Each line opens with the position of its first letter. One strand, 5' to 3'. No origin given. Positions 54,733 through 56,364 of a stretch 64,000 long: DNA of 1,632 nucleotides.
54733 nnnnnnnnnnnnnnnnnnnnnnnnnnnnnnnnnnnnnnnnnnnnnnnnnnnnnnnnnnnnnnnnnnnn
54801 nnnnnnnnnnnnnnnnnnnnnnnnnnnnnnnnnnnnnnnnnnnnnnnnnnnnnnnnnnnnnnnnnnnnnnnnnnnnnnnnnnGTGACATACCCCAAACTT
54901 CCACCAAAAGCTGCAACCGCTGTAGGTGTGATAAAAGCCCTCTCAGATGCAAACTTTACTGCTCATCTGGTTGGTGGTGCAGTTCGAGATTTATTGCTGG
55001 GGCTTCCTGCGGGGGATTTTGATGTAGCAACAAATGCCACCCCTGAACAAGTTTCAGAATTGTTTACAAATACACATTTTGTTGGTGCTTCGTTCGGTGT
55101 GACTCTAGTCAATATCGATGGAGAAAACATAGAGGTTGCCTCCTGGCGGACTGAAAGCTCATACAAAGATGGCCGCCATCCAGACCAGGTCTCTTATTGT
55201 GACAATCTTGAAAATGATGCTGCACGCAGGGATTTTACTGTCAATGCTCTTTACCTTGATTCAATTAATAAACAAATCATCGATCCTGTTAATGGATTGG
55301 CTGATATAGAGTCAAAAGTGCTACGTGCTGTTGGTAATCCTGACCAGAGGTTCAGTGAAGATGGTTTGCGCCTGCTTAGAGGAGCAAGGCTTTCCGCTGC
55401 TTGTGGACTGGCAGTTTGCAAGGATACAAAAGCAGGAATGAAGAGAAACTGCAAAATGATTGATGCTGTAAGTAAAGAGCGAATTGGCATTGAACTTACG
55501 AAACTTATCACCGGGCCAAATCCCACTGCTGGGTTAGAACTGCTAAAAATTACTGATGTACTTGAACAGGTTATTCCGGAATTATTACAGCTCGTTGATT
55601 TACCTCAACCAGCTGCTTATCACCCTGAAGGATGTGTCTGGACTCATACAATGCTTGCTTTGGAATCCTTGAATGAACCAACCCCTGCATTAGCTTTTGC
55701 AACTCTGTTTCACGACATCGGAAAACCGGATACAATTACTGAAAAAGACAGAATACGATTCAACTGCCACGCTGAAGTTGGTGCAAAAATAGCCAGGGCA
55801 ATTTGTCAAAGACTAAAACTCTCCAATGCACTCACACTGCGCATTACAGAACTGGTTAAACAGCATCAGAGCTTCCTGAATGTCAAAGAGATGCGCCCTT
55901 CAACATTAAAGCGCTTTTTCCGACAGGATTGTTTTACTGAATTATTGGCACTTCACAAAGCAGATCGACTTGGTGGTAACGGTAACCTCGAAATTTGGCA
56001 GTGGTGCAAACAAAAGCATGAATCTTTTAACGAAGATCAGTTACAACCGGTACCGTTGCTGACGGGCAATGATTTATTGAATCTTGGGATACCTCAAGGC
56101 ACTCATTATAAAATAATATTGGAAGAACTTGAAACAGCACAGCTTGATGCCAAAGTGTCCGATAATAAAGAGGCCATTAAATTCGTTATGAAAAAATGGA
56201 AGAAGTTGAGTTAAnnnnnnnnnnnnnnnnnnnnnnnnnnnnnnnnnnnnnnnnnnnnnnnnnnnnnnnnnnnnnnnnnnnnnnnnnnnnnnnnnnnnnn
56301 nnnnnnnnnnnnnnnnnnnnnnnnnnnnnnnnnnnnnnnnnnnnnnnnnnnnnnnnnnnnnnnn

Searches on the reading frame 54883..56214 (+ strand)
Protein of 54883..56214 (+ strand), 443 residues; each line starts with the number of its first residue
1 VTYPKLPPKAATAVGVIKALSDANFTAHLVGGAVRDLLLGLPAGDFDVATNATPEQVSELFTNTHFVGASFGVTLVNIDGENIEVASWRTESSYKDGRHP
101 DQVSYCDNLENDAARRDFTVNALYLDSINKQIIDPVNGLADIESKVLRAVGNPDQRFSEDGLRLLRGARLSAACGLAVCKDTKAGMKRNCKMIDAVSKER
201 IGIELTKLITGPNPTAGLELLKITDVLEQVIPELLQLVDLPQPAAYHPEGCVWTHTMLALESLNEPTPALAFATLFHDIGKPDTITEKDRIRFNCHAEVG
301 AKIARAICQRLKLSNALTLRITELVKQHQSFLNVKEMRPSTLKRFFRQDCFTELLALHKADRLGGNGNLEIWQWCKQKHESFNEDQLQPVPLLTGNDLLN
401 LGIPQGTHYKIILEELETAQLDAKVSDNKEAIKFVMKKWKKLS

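Call 49: search_protein_families(library=pfam, proteins=[window:54883-56214:+], max_evalue=0.0001)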
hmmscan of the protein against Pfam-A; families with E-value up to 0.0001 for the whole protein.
window:54883-56214:+ (443 aa): 4 families
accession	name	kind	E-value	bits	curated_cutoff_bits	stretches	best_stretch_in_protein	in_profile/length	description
PF01743.26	PolyA_pol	-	5.7e-37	127.3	23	1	28-148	2-126/126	Poly A polymerase head domain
PF12627.12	PolyA_pol_RNAbd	-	2.7e-12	46.7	22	1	177-234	3-60/64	Probable RNA and SrmB- binding site of polymerase A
PF01966.28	HD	-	6.4e-08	33.3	22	1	261-340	17-93/116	HD domain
PF13735.12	tRNA_NucTran2_2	-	1.3e-06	28.9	27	1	297-432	17-145/149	tRNA nucleotidyltransferase domain 2 putative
